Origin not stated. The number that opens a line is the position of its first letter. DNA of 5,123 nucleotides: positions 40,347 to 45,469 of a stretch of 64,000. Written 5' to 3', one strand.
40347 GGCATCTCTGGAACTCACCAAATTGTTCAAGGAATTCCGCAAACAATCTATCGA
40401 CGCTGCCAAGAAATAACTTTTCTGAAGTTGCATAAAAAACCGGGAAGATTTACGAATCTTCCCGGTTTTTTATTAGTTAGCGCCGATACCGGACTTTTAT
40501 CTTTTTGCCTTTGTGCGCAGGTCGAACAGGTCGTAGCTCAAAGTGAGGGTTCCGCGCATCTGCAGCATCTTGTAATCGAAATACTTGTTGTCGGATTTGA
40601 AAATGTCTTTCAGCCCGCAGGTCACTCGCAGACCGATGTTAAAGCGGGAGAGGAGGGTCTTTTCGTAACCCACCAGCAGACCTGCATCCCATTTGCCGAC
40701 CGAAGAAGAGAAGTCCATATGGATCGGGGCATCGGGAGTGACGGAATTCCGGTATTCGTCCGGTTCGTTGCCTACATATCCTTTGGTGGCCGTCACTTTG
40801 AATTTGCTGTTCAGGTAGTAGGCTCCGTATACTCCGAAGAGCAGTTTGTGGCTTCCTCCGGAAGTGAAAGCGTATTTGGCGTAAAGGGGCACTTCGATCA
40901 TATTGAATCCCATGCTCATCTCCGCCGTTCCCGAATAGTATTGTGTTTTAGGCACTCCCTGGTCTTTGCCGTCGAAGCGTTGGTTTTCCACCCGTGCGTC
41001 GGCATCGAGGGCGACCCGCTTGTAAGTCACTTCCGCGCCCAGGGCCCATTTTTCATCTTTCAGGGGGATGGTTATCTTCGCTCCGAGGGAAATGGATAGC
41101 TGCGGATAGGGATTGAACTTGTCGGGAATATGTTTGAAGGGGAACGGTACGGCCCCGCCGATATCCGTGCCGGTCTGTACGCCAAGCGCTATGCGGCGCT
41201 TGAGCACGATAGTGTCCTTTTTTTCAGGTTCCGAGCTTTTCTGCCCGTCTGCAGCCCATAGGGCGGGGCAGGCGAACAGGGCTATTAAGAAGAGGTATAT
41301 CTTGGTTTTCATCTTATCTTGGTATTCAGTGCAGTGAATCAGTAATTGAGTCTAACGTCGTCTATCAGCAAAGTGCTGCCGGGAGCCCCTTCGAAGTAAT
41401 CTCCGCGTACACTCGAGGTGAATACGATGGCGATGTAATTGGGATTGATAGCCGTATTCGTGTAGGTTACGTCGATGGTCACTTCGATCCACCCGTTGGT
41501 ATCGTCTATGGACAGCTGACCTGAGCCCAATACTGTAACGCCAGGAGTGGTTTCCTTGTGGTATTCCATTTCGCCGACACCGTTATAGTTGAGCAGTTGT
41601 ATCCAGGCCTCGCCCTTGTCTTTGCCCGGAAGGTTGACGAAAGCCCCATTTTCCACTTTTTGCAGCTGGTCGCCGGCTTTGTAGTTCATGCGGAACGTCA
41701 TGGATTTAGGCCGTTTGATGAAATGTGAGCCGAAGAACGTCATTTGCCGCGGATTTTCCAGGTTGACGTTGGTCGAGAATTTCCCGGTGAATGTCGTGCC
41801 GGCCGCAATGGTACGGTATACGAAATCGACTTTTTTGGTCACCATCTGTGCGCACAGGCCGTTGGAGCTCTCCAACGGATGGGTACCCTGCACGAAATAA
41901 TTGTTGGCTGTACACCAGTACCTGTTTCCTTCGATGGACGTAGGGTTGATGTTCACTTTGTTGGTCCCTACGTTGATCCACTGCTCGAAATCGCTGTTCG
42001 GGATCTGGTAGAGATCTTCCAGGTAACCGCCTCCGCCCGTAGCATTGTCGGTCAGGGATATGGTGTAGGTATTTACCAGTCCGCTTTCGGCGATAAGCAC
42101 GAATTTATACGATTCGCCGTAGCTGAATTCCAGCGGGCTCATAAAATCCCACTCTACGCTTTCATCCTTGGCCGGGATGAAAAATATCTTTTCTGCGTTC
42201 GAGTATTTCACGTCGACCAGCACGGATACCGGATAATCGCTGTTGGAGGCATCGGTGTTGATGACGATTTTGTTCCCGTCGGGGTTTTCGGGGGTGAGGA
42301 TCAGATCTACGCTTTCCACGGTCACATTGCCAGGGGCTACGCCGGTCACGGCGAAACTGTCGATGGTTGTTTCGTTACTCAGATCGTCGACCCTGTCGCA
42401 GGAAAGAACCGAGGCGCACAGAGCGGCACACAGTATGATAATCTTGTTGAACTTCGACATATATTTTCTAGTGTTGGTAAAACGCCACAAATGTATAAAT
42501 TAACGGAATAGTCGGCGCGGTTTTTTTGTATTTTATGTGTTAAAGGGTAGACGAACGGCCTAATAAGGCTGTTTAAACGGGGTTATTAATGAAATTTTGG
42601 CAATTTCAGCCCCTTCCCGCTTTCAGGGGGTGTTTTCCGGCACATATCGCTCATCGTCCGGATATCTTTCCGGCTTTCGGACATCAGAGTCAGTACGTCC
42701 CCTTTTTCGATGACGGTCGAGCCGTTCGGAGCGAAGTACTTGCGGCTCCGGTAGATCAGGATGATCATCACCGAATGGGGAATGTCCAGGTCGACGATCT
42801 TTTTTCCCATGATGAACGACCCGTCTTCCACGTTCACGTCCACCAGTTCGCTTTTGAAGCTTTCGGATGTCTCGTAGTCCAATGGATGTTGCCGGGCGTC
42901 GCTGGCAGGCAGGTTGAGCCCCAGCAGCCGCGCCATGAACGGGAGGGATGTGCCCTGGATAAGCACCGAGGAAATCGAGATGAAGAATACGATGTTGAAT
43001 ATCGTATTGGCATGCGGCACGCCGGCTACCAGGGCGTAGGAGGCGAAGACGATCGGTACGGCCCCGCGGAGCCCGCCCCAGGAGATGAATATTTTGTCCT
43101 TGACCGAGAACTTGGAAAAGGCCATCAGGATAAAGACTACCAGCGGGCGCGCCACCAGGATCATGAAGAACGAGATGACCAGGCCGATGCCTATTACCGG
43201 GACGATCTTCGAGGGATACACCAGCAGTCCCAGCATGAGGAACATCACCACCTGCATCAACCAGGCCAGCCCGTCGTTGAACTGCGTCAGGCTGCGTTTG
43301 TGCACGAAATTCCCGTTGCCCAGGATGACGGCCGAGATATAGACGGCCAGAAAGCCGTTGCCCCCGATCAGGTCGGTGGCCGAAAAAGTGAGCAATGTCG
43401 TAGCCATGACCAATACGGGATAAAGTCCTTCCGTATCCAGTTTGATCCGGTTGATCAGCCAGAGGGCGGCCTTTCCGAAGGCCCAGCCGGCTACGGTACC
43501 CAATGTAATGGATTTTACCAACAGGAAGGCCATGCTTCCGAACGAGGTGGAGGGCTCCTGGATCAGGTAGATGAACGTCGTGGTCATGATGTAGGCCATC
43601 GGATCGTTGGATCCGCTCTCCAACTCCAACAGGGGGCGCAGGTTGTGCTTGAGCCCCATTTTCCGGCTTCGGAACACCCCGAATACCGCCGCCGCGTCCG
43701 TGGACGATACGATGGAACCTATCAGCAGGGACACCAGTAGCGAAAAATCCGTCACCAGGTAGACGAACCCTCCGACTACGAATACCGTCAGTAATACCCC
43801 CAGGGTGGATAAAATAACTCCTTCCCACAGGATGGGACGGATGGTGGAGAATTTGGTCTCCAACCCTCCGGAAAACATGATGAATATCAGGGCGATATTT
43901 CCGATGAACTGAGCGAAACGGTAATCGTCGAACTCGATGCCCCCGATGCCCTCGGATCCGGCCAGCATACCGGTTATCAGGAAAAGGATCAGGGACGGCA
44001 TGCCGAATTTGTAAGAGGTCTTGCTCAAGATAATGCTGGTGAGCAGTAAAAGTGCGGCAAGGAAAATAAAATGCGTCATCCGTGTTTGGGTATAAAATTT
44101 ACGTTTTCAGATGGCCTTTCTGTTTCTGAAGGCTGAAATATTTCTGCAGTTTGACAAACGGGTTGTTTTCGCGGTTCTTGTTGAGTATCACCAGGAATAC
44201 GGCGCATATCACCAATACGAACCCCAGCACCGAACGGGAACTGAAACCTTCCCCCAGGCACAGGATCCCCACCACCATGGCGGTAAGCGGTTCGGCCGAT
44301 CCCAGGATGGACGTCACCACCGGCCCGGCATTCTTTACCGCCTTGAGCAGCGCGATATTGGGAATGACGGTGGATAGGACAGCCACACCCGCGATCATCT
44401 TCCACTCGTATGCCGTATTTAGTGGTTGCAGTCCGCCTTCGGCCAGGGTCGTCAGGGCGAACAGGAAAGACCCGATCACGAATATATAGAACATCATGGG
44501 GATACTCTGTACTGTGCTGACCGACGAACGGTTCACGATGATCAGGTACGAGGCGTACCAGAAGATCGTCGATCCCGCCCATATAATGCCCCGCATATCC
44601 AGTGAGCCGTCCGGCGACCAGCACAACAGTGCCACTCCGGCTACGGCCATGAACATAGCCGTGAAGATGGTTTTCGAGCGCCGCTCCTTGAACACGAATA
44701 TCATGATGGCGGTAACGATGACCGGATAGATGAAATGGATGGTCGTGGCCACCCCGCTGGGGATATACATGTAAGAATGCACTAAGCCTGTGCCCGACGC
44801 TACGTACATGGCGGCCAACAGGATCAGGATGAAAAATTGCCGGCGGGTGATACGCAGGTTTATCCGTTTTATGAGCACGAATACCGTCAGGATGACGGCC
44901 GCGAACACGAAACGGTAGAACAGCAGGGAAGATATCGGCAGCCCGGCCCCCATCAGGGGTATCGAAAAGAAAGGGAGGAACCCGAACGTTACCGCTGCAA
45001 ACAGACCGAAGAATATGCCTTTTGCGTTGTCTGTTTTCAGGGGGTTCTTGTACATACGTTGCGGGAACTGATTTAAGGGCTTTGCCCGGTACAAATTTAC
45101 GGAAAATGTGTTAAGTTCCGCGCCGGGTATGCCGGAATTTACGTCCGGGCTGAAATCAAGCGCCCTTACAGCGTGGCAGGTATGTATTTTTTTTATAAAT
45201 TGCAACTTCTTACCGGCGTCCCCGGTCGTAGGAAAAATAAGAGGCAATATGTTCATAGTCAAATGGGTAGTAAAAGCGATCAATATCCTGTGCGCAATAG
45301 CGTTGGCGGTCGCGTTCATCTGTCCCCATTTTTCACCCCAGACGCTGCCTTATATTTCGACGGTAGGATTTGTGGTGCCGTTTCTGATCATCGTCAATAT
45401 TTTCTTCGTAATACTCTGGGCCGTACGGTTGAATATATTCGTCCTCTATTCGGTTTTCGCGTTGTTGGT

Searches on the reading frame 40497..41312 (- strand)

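Call 53: search_protein_families(library=pfam, proteins=[window:40497-41312:-], max_evalue=0.0001)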
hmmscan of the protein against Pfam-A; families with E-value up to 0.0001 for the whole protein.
window:40497-41312:- (271 aa): 1 family
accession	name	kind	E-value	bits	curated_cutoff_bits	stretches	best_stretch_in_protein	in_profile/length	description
PF13568.12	OMP_b-brl_2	-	2.6e-13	50.9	27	1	32-239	6-175/175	Outer membrane protein beta-barrel domain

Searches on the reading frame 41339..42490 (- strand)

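Call 53: search_protein_families(library=pfam, proteins=[window:41339-42490:-], max_evalue=0.0001)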
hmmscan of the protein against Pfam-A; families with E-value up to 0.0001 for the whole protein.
window:41339-42490:- (383 aa): 1 family
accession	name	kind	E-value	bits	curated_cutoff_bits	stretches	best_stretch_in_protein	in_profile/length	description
PF13201.12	PCMD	-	1.2e-34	120.5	28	1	167-381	1-233/234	Putative carbohydrate metabolism domain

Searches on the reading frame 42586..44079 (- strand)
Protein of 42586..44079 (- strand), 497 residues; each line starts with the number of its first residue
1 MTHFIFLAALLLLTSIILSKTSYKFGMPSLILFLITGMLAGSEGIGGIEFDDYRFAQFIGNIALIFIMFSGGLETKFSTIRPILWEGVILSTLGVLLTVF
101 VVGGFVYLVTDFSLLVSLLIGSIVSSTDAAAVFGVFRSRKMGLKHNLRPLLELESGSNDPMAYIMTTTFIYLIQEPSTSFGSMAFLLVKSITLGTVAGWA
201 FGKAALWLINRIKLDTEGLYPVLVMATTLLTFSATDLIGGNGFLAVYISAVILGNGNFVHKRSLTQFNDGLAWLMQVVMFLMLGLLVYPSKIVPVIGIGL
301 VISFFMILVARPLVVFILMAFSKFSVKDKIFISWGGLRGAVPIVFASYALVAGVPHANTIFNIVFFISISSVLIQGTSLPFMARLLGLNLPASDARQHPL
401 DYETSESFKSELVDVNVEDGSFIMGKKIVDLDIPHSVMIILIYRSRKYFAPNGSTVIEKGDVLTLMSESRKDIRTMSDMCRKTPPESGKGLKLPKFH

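Call 53: search_protein_families(library=pfam, proteins=[window:42586-44079:-], max_evalue=0.0001)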
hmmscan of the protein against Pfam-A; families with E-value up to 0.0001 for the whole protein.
window:42586-44079:- (497 aa): 2 families
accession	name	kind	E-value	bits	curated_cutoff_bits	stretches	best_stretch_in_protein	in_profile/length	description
PF00999.27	Na_H_Exchanger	-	2.1e-54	185.3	26.2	1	14-383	6-373/375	Sodium/hydrogen exchanger, transmembrane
PF02080.26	TrkA_C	-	3.1e-10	40.3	27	1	412-468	1-59/71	TrkA-C domain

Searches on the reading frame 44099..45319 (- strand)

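Call 53: search_protein_families(library=pfam, proteins=[window:44099-45319:-], max_evalue=0.0001)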
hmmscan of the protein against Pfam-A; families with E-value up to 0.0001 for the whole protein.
window:44099-45319:- (406 aa): 1 family
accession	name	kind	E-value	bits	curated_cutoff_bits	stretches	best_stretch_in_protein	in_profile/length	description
PF00892.27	EamA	-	1.9e-24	86.9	28.2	2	243-378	2-134/135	EamA-like transporter family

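Call 66: search_protein_families(library=ncbifam, proteins=[window:44099-45316:-], max_evalue=0.01)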
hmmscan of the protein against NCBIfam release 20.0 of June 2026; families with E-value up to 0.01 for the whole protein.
window:44099-45316:- (405 aa): 3 families
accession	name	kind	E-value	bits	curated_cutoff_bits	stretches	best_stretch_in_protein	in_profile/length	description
TIGR00950.1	2A78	equivalog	5.4e-25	88.3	230.2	1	112-373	2-263/264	carboxylate/amino acid/amine transporter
NF007823.0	PRK10532.1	equivalog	1e-05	24.8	354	1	135-374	47-277/295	threonine/homoserine exporter RhtA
NF008432.0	PRK11272.1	equivalog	2.1e-05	23.9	270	1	124-383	34-292/294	drug/metabolite exporter YedA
